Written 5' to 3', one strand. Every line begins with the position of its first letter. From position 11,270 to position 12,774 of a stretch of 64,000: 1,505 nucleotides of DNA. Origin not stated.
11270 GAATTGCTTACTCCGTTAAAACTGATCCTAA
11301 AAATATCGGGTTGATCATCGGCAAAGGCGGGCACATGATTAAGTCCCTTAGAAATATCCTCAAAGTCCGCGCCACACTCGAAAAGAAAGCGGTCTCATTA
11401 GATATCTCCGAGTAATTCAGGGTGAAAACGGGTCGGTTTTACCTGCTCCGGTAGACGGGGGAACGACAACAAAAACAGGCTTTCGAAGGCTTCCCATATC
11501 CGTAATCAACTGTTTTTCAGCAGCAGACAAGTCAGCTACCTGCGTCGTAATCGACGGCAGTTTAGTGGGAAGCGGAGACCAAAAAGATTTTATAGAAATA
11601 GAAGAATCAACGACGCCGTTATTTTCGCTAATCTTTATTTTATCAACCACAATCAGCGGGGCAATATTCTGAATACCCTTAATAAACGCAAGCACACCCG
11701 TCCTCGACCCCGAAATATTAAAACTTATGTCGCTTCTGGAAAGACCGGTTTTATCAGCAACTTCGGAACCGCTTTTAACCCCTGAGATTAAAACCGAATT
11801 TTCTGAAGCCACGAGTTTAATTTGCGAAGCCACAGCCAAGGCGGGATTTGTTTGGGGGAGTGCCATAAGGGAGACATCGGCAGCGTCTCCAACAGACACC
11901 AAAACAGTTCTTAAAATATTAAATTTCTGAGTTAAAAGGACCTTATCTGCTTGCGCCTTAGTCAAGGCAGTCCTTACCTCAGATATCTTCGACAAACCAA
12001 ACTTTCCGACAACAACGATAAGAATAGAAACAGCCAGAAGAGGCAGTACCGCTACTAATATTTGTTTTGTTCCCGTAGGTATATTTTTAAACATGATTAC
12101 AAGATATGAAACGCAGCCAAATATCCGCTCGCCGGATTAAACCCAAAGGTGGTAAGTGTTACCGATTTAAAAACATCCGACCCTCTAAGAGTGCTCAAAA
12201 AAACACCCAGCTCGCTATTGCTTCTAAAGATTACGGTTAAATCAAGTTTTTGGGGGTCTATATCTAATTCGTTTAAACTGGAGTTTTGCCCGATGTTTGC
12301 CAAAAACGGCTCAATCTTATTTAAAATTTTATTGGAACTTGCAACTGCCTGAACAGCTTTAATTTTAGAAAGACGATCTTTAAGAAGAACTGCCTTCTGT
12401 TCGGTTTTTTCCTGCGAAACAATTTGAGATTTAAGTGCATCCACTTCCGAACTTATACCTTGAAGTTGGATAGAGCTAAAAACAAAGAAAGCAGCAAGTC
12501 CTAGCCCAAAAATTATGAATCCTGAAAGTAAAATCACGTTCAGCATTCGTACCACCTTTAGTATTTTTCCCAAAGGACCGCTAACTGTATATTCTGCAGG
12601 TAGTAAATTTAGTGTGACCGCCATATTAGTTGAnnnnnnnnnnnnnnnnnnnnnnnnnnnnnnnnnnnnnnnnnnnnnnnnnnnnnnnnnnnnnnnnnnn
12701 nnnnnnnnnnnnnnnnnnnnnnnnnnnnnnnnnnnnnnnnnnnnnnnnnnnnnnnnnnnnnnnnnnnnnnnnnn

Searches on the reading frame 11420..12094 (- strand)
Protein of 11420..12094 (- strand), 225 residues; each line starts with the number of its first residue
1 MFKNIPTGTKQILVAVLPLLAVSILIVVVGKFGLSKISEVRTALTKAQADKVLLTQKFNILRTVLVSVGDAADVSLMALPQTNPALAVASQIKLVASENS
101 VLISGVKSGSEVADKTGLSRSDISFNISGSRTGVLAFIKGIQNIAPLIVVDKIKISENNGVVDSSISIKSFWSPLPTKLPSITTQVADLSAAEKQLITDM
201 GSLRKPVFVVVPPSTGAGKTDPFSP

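Call 9: search_protein_families(library=pfam, max_evalue=0.001, proteins=[window:11420-12094:-])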
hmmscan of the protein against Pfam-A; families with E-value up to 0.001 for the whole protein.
window:11420-12094:- (225 aa): 0 families

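Call 79: search_protein_families(library=ncbifam, max_evalue=0.01, proteins=[window:11420-12094:-])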
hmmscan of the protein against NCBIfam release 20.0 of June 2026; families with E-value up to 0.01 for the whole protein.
window:11420-12094:- (225 aa): 1 family
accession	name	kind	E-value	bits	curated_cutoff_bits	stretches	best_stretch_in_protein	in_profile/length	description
NF040576.1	T2SS_GspM_XpsM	equivalog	0.00027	20.7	60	1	13-160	7-155/180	type II secretion system protein GspM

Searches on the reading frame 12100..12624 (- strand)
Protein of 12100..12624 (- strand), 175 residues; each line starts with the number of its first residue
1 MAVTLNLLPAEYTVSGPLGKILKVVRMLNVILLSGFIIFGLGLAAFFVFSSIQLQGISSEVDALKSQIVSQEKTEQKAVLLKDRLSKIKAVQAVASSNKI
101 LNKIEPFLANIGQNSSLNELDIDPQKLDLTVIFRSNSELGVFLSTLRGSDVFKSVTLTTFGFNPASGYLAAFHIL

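Call 9: search_protein_families(library=pfam, max_evalue=0.001, proteins=[window:12100-12624:-])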
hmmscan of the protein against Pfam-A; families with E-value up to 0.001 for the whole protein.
window:12100-12624:- (175 aa): 1 family
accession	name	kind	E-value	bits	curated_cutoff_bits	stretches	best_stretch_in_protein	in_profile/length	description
PF05137.18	PilN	-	0.00011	22.6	22.8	1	113-160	12-59/78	Fimbrial assembly protein (PilN)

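Call 79: search_protein_families(library=ncbifam, max_evalue=0.01, proteins=[window:12100-12624:-])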
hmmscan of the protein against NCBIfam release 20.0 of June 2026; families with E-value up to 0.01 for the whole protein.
window:12100-12624:- (175 aa): 0 families
